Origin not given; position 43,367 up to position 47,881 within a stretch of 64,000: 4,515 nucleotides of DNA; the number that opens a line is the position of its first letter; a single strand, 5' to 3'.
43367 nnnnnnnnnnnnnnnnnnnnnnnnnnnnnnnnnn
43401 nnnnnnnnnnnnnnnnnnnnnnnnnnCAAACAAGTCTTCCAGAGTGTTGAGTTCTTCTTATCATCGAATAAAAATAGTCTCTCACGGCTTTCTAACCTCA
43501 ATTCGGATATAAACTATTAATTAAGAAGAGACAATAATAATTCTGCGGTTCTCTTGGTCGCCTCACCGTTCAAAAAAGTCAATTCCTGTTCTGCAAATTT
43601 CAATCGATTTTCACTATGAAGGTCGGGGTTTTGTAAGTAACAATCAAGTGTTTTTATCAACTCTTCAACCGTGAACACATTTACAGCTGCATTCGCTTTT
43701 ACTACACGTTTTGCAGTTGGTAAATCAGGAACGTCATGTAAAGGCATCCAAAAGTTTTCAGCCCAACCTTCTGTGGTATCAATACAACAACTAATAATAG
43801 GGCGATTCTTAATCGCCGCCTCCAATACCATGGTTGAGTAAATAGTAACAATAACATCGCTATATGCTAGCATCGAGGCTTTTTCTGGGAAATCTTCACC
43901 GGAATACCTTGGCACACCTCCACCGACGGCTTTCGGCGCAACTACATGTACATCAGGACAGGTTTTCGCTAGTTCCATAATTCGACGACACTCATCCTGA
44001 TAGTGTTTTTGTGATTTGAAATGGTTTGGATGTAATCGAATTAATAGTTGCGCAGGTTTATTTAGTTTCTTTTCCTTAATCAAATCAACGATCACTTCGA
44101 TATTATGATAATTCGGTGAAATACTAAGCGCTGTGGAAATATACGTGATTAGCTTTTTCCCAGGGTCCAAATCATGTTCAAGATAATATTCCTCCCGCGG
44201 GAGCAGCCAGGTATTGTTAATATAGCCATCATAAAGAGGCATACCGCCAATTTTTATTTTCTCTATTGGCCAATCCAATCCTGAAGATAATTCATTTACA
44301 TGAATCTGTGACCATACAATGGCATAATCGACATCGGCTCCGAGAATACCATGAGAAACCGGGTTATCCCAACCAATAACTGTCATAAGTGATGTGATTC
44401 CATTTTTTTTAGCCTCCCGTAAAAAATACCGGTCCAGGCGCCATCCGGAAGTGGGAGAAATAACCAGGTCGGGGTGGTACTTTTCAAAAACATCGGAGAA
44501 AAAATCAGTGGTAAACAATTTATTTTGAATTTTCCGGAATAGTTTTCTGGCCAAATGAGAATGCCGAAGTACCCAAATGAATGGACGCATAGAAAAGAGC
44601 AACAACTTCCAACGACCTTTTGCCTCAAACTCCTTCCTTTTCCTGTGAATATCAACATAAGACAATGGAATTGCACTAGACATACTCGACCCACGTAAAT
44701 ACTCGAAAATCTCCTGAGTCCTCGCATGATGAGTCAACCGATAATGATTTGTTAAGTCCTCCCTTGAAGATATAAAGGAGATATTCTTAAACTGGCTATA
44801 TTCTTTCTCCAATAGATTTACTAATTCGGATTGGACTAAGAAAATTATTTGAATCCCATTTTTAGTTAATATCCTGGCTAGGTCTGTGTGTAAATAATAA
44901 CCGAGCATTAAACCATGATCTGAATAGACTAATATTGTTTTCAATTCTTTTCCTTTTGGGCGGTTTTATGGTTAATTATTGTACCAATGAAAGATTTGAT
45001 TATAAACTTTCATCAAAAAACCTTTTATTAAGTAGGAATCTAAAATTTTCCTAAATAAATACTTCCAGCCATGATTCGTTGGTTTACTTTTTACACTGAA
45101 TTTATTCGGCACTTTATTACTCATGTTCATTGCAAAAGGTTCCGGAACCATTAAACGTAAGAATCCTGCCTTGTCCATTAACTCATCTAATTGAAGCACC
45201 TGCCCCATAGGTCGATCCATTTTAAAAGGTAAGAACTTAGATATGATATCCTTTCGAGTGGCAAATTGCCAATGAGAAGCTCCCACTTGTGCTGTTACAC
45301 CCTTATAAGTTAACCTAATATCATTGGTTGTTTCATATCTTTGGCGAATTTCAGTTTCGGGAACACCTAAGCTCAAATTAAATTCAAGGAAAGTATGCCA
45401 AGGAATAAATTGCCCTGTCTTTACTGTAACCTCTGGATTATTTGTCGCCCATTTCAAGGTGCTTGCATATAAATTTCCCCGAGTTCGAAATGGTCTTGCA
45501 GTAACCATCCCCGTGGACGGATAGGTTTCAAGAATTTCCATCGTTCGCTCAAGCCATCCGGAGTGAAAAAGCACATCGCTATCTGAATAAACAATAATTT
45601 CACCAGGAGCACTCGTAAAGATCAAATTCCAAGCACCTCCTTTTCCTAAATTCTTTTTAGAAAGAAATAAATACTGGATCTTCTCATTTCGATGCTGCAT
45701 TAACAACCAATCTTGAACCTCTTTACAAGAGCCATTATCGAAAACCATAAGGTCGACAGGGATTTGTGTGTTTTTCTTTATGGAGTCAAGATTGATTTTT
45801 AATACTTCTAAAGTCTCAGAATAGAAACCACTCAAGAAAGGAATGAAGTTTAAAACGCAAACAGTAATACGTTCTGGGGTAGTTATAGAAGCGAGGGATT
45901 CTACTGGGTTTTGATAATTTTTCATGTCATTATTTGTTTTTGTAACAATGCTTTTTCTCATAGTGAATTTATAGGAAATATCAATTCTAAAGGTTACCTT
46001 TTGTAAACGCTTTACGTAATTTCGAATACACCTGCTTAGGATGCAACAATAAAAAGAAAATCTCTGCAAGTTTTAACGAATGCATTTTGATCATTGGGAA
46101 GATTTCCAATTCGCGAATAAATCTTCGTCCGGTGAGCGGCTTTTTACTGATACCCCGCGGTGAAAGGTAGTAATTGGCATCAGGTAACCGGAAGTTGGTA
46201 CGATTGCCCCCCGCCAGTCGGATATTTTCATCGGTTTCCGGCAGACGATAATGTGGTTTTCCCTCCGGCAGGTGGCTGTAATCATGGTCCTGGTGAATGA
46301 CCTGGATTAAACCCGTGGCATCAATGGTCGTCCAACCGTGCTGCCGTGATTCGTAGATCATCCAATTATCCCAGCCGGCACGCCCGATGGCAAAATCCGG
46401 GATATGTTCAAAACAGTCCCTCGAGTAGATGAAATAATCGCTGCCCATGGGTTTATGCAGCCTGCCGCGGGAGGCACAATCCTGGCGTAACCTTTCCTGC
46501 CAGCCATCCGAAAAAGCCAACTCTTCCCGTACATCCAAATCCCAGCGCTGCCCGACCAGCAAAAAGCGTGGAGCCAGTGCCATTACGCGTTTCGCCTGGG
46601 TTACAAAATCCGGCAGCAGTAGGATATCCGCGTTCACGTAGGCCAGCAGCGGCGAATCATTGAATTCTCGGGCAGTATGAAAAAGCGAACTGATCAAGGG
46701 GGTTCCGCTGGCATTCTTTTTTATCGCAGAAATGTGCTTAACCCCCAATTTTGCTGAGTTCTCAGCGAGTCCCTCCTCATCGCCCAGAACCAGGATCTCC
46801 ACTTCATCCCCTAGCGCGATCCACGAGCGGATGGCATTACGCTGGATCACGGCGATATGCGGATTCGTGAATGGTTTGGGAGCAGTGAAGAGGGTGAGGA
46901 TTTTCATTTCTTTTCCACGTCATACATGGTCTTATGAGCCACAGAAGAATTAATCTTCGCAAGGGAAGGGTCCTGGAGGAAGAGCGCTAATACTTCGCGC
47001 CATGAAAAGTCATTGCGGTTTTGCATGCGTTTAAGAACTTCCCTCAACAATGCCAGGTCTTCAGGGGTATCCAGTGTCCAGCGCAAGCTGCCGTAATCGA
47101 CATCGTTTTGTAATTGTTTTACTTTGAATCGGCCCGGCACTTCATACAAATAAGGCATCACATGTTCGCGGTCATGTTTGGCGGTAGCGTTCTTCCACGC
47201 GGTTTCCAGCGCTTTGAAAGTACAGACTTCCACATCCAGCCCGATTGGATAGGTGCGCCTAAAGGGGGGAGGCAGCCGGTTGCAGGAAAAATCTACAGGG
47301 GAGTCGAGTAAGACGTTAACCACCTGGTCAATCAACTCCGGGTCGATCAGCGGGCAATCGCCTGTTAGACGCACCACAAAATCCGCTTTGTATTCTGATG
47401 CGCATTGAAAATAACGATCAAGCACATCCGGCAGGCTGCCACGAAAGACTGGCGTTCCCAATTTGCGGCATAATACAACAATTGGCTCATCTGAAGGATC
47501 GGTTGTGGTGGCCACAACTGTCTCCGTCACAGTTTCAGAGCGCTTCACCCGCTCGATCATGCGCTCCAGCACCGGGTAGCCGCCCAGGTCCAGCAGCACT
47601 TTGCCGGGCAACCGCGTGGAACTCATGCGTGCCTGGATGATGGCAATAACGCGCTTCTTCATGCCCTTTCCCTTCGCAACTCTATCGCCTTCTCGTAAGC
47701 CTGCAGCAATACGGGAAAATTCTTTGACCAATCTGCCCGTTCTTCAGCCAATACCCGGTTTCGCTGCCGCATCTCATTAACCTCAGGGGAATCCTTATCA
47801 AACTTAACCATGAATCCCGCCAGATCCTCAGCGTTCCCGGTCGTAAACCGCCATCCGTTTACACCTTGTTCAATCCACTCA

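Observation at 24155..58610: About 34 kb glycan super-locus with three NeuB-family synthases and four CMP-ulosonic-acid synthetase paralogues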

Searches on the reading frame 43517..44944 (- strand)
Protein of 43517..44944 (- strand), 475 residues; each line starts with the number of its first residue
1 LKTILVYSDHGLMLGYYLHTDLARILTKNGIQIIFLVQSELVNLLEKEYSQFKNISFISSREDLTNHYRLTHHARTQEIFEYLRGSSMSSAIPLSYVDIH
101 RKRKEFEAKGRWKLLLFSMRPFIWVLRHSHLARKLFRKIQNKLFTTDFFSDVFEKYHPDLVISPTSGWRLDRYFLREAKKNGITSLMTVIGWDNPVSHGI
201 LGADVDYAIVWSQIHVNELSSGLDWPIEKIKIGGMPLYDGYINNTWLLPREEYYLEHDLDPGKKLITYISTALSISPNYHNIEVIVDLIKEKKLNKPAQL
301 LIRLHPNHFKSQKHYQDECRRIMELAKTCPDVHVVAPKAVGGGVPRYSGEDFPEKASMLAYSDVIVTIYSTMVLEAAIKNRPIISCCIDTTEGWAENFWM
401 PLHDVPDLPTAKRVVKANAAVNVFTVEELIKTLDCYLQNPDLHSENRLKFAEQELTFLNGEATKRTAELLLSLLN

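Call 4: search_protein_families(library=pfam, proteins=[window:43517-44944:-])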
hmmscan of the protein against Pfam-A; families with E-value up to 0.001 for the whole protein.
window:43517-44944:- (475 aa): 1 family
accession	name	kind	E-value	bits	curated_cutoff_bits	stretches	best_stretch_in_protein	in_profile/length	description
PF04464.20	Glyphos_transf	-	3.5e-06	26.6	22.1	1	205-469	135-364/367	CDP-Glycerol:Poly(glycerophosphate) glycerophosphotransferase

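Call 16: search_protein_families(library=ncbifam, proteins=[window:43517-44944:-], max_evalue=0.001)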
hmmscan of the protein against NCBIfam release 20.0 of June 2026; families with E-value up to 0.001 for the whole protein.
window:43517-44944:- (475 aa): 1 family
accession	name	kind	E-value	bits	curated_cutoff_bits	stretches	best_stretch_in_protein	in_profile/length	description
NF046086.1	BFO_1060_trans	domain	1.2e-11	44.3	200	1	148-332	38-221/365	BFO_1060 family glycosyltransferase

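Call 83: search_solved_structures(query=A3, max_evalue=1)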
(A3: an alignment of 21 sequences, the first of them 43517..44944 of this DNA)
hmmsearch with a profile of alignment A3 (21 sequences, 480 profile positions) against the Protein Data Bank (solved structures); distinct sequences matched with E-value up to 1: 0.

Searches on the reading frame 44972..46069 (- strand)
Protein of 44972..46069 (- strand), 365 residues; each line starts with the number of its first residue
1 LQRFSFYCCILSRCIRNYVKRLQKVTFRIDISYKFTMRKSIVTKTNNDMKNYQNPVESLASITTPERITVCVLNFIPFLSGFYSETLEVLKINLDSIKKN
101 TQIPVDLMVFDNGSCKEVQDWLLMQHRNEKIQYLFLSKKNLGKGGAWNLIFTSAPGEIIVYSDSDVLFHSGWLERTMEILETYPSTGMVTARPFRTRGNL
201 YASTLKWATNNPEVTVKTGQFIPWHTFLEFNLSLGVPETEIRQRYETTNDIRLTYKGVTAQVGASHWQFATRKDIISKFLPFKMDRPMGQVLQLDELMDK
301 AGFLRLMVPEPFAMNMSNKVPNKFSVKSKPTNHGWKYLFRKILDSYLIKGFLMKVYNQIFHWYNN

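Call 4: search_protein_families(library=pfam, proteins=[window:44972-46069:-])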
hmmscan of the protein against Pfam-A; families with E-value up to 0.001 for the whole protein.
window:44972-46069:- (365 aa): 2 families
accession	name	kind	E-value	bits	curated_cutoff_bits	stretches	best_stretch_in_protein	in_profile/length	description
PF00535.33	Glycos_transf_2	-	1.7e-13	51.3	23.3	1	83-204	7-127/168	Glycosyl transferase family 2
PF13506.12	Glyco_transf_21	-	0.001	19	21.7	0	152-211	27-85/174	Glycosyl transferase family 21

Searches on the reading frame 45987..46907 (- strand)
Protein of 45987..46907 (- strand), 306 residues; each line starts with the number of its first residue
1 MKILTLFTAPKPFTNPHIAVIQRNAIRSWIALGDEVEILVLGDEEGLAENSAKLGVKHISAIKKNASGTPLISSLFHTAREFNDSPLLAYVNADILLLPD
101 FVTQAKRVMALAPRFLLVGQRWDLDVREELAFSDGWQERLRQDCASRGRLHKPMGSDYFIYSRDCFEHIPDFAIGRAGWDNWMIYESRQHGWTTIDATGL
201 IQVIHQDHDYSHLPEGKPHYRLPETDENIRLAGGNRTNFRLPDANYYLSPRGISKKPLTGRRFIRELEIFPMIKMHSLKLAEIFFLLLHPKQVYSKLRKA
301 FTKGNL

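Call 4: search_protein_families(library=pfam, proteins=[window:45987-46907:-])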
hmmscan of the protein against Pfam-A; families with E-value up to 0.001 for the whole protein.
window:45987-46907:- (306 aa): 0 families

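Call 16: search_protein_families(library=ncbifam, proteins=[window:45987-46907:-], max_evalue=0.001)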
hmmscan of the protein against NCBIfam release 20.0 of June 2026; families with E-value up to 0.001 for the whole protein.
window:45987-46907:- (306 aa): 0 families

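Call 28: search_protein_families(library=pfam, proteins=[window:45987-46907:-], max_evalue=0.1)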
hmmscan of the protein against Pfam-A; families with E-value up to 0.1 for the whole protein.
window:45987-46907:- (306 aa): 0 families

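Call 40: find_homologous_proteins(query=window:45987-46907:-, max_evalue=0.00001)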
Query window:45987-46907:- (306 aa): 7162 proteins with E <= 0.00001 among 8000 candidates; the best 120 are listed.
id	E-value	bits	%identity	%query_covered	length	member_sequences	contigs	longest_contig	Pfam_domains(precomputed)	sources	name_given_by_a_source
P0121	7.4e-208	707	100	100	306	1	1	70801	-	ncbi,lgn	-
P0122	2.4e-167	574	82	98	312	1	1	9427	-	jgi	jgi:hypothetical protein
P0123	6.7e-164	562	78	98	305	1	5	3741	-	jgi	-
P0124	1.5e-161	555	78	98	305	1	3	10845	-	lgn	-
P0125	1.9e-161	554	77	98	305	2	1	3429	-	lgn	-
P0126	9.4e-159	546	78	98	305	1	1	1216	-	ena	-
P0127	2.4e-158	544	78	98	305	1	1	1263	-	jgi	jgi:hypothetical protein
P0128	9.5e-156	536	78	97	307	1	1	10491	-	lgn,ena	-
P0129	9.9e-155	532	77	98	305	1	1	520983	-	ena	-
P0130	3.0e-153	528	74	98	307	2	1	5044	-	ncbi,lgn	-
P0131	4.0e-153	527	76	98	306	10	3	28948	-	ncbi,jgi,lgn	-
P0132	4.2e-153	527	75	98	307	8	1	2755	-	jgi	-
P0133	2.6e-152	524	76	98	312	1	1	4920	-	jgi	jgi:hypothetical protein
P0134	5.3e-152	523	76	98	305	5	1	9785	-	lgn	-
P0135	1.4e-151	522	77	96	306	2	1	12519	-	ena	-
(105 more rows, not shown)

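Call 41: find_encoding_contigs(protein=P0121, flank=10000, max_places=3)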
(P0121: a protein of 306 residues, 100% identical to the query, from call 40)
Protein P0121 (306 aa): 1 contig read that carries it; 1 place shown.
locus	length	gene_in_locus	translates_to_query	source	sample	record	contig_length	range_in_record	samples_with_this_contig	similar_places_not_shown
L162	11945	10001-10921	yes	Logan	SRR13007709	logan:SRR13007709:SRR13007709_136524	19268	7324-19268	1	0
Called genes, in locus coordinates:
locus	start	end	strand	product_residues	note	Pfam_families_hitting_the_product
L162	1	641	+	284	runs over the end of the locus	PF01061:ABC2_membrane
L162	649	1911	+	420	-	PF00005:ABC_tran, PF14524:Wzt_C (weak)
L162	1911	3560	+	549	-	-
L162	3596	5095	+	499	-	-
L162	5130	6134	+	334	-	PF00106:adh_short, PF01073:3Beta_HSD, PF01370:Epimerase, PF02719:Polysacc_synt_2, PF04321:RmlD_sub_bind, PF05368:NmrA, PF16363:GDP_Man_Dehyd, PF13460:NAD_binding_10, +1 more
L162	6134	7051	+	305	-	PF01073:3Beta_HSD (weak), PF01370:Epimerase, PF02719:Polysacc_synt_2, PF04321:RmlD_sub_bind, PF16363:GDP_Man_Dehyd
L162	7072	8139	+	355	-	PF03102:NeuB, PF08666:SAF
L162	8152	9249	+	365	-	PF13439:Glyco_transf_4 (weak), PF13477:Glyco_trans_4_2, PF00534:Glycos_transf_1, PF13692:Glyco_trans_1_4, PF13524:Glyco_trans_1_2 (weak)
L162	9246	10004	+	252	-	PF02348:CTP_transf_3, PF12804:NTP_transf_3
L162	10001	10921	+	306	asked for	-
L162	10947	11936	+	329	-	PF00535:Glycos_transf_2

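Call 52: predict_structure(alignment_id=A1)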
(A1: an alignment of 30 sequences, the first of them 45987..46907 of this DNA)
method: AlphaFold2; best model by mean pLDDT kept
length: 306 residues; sequences in the alignment: 30
mean_pLDDT: 88.7   pTM: 0.88
mean pLDDT of the five models: 88.7, 88.3, 88.2, 86.8, 78.6
residues with pLDDT >= 90: 199; 70-90: 73; 50-70: 27; < 50: 7
segments of 3 or more residues with pLDDT < 50: 221-225
pLDDT, mean of each block of 10 residues (from residue 1): 95 91 98 97 95 97 85 94 96 96 98 97 94 95 96 91 94 76 92 97 90 62 52 65 95 95 90 86 85 82 60
secondary structure, 60 per line:
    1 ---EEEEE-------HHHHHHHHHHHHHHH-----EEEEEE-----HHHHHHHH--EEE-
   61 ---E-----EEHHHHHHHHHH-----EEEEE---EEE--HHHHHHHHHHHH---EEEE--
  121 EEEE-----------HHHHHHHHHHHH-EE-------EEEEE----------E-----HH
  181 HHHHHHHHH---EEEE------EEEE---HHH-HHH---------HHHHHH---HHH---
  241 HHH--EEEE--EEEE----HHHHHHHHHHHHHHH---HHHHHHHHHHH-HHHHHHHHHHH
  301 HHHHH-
elements in order: E4-8 H16-30 E36-41 H47-54 E57-59 H72-81 E87-91 E95-97 H100-111 E115-118 E121-124 H136-147 E158-162 H179-189 E193-196 E203-206 H226-231 E246-249 E252-255 H260-274 H278-288 H290-305

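Call 54: fold_search(model_id=the predicted structure, library=pdb)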
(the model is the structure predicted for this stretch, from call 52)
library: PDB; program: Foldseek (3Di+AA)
matches with E <= 10: 1513; with E <= 0.001: 355
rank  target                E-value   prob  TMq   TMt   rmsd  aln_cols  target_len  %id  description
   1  2z87_B                1.1e-07  1.00  0.50  0.27   9.5       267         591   14  Crystal structure of chondroitin polymerase from Escherichia coli strain K4 (K4CP) complexed with UDP-GalNAc and UDP (released 2008-09-16)
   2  2z86_A                1.3e-07  1.00  0.48  0.27   9.4       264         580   14  Crystal structure of chondroitin polymerase from Escherichia coli strain K4 (K4CP) complexed with UDP-GlcUA and UDP (released 2008-09-16)
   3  2z87_A                1.8e-07  1.00  0.49  0.27   8.5       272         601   12  Crystal structure of chondroitin polymerase from Escherichia coli strain K4 (K4CP) complexed with UDP-GalNAc and UDP (released 2008-09-16)
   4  9t4z_B                2.1e-07  1.00  0.36  0.48  11.8       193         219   17  Crystal structure of PpNeuA CMP-Kdn synthetase (released 2026-03-11)
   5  9omh_A                2.2e-07  1.00  0.48  0.54   9.6       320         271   11  WrtF fucosyltransferase - Apo (released 2025-10-29)
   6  6p61_C                2.8e-07  1.00  0.47  0.71   5.8       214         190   14  Structure of a Glycosyltransferase from Leptospira borgpetersenii serovar Hardjo-bovis (strain JB197) (released 2019-07-10)
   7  2z86_D                2.8e-07  1.00  0.49  0.27   6.1       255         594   12  Crystal structure of chondroitin polymerase from Escherichia coli strain K4 (K4CP) complexed with UDP-GlcUA and UDP (released 2008-09-16)
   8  9o4g_A                3.6e-07  1.00  0.46  0.22   7.7       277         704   11  Cryo-EM structure of the CHSY3-CHPF1 chondroitin synthase heterodimer (released 2026-03-04)
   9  1h7q                  4.9e-07  1.00  0.46  0.57   6.5       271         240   10  dTDP-MANGANESE COMPLEX OF SPSA FROM BACILLUS SUBTILIS (released 2001-12-13)
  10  8viw_A                5.3e-07  1.00  0.46  0.27  10.5       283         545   11  Cryo-EM structure of heparosan synthase 2 from Pasteurella multocida with polysaccharide in the GlcNAc-T active site (released 2024-07-24)
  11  1qg8                  7.2e-07  1.00  0.46  0.57   6.7       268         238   10  NATIVE (MAGNESIUM-CONTAINING) SPSA FROM BACILLUS SUBTILIS (released 2000-04-21)
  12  9omk_B                7.7e-07  1.00  0.51  0.60   7.7       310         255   12  WrtF fucosyltransferase - trisaccharide acceptor (released 2025-10-29)
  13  9oml_B                8.7e-07  1.00  0.51  0.56   9.3       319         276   12  WrtF fucosyltransferase - acetylated trisaccharide acceptor (released 2025-10-29)
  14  6e7i_A                8.7e-07  1.00  0.48  0.31   8.5       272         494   12  Human ppGalNAcT2 I253A/L310A Mutant with EA2 and UDP (released 2020-01-29)
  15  9dtp_C                9.8e-07  1.00  0.41  0.22   8.0       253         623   19  GlfT2 from Nocardia brasiliensis (released 2025-10-08)
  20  6p61_A                1.3e-06  1.00  0.42  0.63   6.3       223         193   13  Structure of a Glycosyltransferase from Leptospira borgpetersenii serovar Hardjo-bovis (strain JB197) (released 2019-07-10)
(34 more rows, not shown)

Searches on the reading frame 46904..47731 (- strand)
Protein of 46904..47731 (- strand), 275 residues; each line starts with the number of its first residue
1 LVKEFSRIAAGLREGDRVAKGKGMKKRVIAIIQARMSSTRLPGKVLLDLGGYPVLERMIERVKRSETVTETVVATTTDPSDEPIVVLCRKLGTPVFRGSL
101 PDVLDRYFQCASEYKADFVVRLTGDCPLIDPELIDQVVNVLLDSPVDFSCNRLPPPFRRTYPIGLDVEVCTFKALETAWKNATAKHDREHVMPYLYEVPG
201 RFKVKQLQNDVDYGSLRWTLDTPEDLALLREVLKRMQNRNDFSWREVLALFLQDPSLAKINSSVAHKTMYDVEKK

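Call 5: search_protein_families(library=pfam, proteins=[window:46904-47731:-])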
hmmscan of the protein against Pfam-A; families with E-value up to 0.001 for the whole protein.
window:46904-47731:- (275 aa): 2 families
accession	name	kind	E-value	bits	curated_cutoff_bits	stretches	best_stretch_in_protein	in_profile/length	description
PF02348.25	CTP_transf_3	-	6.1e-34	118.1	22.6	1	29-208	1-176/217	Cytidylyltransferase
PF12804.13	NTP_transf_3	-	5.8e-08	33.5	27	1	38-150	14-120/160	MobA-like NTP transferase domain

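Call 6: search_protein_families(library=ncbifam, proteins=[window:46904-47731:-], max_evalue=0.00001)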
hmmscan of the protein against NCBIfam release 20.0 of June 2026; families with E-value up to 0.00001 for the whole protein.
window:46904-47731:- (275 aa): 5 families
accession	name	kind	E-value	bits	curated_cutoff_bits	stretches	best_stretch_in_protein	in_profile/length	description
NF009905.0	PRK13368.1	subfamily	4.9e-22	78.5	255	1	27-145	2-118/243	3-deoxy-manno-octulosonate cytidylyltransferase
NF003952.0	PRK05450.1-5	subfamily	2.8e-21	75.8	193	1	27-144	2-119/250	3-deoxy-manno-octulosonate cytidylyltransferase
NF003948.0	PRK05450.1-1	equivalog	5.8e-17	61.7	281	1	25-149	3-128/248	3-deoxy-manno-octulosonate cytidylyltransferase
NF003950.0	PRK05450.1-3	subfamily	4.4e-14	52.4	234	1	28-145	3-121/248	3-deoxy-manno-octulosonate cytidylyltransferase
TIGR00466.1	kdsB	equivalog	1.3e-11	44.3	155.2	1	29-148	4-123/241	3-deoxy-manno-octulosonate cytidylyltransferase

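Call 63: search_solved_structures(query=window:46904-47662:-, max_evalue=0.001)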
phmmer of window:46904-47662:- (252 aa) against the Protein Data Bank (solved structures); distinct sequences matched with E-value up to 0.001: 14.
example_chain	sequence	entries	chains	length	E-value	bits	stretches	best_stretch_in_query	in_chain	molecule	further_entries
6oew_A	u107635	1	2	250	7.7e-44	153.1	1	5-245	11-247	Cytidylyltransferase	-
4xwi_A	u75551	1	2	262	2.6e-12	49.9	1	6-122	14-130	3-deoxy-manno-octulosonate cytidylyltransferase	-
3pol_A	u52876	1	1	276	3.8e-12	49.4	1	7-140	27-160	3-deoxy-manno-octulosonate cytidylyltransferase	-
4fcu_A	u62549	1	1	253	3.8e-12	49.4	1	8-153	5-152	3-deoxy-manno-octulosonate cytidylyltransferase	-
1gq9_A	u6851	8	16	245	9.9e-11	44.7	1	5-123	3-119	3-DEOXY-MANNO-OCTULOSONATE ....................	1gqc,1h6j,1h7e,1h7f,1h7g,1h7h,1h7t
3jtj_A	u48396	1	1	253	3.5e-08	36.4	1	5-118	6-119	3-deoxy-manno-octulosonate cytidylyltransferase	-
8ees_A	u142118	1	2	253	9.2e-08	35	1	6-122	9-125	3-deoxy-manno-octulosonate cytidylyltransferase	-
3oam_A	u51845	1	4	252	9.9e-08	34.9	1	7-118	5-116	3-deoxy-manno-octulosonate cytidylyltransferase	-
1vh1_A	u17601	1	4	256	1.3e-07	34.5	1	6-127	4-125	3-deoxy-manno-octulosonate cytidylyltransferase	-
3k8d_A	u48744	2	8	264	1.7e-07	34.1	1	6-127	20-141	3-deoxy-manno-octulosonate cytidylyltransferase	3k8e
3duv_A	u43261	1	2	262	7.4e-07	32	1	7-120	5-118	3-deoxy-manno-octulosonate cytidylyltransferase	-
1vh3_A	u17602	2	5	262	7.5e-07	32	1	7-120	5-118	3-deoxy-manno-octulosonate cytidylyltransferase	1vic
3tqd_A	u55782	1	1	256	1e-06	31.6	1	7-116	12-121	3-deoxy-manno-octulosonate cytidylyltransferase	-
2y6p_A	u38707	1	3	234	9.2e-06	28.4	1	6-112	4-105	3-DEOXY-MANNO-OCTULOSONATE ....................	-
